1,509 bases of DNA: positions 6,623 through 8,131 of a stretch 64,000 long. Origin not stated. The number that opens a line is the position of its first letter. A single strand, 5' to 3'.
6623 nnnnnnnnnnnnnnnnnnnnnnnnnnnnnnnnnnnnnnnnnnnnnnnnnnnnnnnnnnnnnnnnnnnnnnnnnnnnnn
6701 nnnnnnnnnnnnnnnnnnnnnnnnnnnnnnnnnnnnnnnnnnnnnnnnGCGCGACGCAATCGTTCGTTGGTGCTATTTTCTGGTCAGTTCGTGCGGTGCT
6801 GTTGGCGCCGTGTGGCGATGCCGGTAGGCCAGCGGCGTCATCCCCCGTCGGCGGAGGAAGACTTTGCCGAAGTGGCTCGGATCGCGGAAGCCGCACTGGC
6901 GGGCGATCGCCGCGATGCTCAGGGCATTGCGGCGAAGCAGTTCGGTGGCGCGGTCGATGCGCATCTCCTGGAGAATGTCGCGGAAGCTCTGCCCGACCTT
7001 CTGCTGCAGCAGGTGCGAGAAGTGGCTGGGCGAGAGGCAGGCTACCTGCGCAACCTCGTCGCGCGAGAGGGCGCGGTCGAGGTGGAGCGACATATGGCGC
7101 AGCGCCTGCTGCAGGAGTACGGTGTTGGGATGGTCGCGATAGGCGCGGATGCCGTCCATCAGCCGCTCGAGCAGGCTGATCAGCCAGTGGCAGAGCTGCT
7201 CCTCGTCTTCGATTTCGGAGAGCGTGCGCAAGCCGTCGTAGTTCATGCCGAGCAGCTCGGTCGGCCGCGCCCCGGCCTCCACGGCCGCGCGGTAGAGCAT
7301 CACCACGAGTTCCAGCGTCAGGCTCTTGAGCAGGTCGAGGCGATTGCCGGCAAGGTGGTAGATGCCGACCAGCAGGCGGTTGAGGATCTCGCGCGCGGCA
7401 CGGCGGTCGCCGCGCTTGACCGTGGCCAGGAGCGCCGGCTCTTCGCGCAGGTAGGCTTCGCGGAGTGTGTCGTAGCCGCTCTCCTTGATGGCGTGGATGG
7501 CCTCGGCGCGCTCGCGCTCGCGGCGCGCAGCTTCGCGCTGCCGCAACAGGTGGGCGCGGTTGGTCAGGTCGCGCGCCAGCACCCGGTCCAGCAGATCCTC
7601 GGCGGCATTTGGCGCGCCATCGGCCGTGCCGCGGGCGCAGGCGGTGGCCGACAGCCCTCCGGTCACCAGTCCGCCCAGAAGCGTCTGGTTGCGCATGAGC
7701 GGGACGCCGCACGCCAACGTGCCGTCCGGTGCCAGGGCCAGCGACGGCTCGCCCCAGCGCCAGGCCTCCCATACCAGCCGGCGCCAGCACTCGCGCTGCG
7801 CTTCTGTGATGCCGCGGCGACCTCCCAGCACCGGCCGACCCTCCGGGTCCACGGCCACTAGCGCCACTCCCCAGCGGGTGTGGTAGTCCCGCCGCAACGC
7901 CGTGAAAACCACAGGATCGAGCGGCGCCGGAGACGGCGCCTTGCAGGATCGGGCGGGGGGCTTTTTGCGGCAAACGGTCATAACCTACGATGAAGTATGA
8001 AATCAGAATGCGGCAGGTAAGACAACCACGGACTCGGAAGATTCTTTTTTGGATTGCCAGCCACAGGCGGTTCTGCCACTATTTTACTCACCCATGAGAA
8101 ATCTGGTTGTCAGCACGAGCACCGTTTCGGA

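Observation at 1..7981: MetF-like reductase translationally coupled to a bifurcating-type EtfBA inside a methyl-THF/formate gene string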

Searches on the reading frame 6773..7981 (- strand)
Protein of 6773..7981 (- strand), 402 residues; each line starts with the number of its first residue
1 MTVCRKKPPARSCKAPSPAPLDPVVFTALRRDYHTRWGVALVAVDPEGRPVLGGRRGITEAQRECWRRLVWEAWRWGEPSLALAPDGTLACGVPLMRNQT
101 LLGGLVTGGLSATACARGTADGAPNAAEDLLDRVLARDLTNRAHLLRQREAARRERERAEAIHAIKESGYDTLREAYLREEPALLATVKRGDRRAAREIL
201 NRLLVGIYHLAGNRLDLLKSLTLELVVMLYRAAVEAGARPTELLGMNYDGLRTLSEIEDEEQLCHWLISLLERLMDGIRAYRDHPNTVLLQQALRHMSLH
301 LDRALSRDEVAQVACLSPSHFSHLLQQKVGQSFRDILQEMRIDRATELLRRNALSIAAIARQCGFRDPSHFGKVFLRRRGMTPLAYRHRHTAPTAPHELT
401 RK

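Call 4: search_protein_families(library=pfam, proteins=[window:6773-7981:-], max_evalue=0.01)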
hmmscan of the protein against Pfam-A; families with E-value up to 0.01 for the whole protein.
window:6773-7981:- (402 aa): 2 families
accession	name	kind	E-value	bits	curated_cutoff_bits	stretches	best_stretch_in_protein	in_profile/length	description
PF12833.13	HTH_18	-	6.6e-22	78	33.6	1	311-389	2-80/80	Helix-turn-helix domain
PF00165.29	HTH_AraC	-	2.9e-15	56.4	26.6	2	354-388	9-42/42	Bacterial regulatory helix-turn-helix proteins, AraC family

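Call 5: search_protein_families(library=ncbifam, proteins=[window:6773-7981:-], max_evalue=0.01)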
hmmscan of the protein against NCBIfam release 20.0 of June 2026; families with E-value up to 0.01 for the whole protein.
window:6773-7981:- (402 aa): 32 families (the best 25 are shown)
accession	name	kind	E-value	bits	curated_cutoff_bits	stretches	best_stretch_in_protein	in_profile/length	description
NF007860.0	PRK10572.1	equivalog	3.1e-21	75.5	208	1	269-391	164-286/292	arabinose operon transcriptional regulator AraC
NF047788.1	TransRegPocR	equivalog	3.6e-18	65.9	500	1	282-391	183-292/296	transcriptional regulator PocR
TIGR04094.1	adjacent_YSIRK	equivalog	3.5e-14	52.6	200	1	182-387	178-383/383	YSIRK-targeted surface antigen transcriptional regulator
NF049968.1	QhpR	equivalog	2.4e-13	49.9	250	1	302-387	200-284/284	AraC-like transcriptional regulator QhpR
NF010026.0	PRK13501.1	equivalog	2e-12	46.9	363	1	309-391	197-279/290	HTH-type transcriptional activator RhaR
NF047455.1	TF_Staph_AryK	equivalog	4.3e-12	45.1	850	1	284-393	153-262/759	transcriptional regulator AryK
NF006902.0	PRK09393.1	equivalog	9.8e-12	44.7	425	1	290-392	222-324/327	transcriptional regulator FtrA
NF049932.1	TranspRegBtr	equivalog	1.6e-11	43.4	900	1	290-389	166-265/531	bacillibactin transport transcriptional regulator Btr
NF010025.2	PRK13500.1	equivalog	2e-11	44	525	1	282-391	170-279/282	HTH-type transcriptional activator RhaR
NF010028.0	PRK13503.1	equivalog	8.7e-11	41.7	288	1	267-390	150-273/278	HTH-type transcriptional activator RhaS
NF010027.0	PRK13502.1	equivalog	1.1e-10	41.5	384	1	288-389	176-277/282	HTH-type transcriptional activator RhaR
NF007693.0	PRK10371.1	equivalog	5e-10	39.1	253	1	288-389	198-299/309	transcriptional regulator MelR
NF040475.1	chlor_reg_RclR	equivalog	6.7e-10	38.7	400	1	295-391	184-280/284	reactive chlorine-specific transcriptional regulator RclR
NF050186.1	TransRegGliRPseudo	equivalog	9.5e-10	38.3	570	1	282-390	232-337/338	AraC family transcriptional regulator GliR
NF007584.0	PRK10219.1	equivalog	1.3e-09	38.3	174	1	290-389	7-106/107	superoxide response transcriptional regulator SoxS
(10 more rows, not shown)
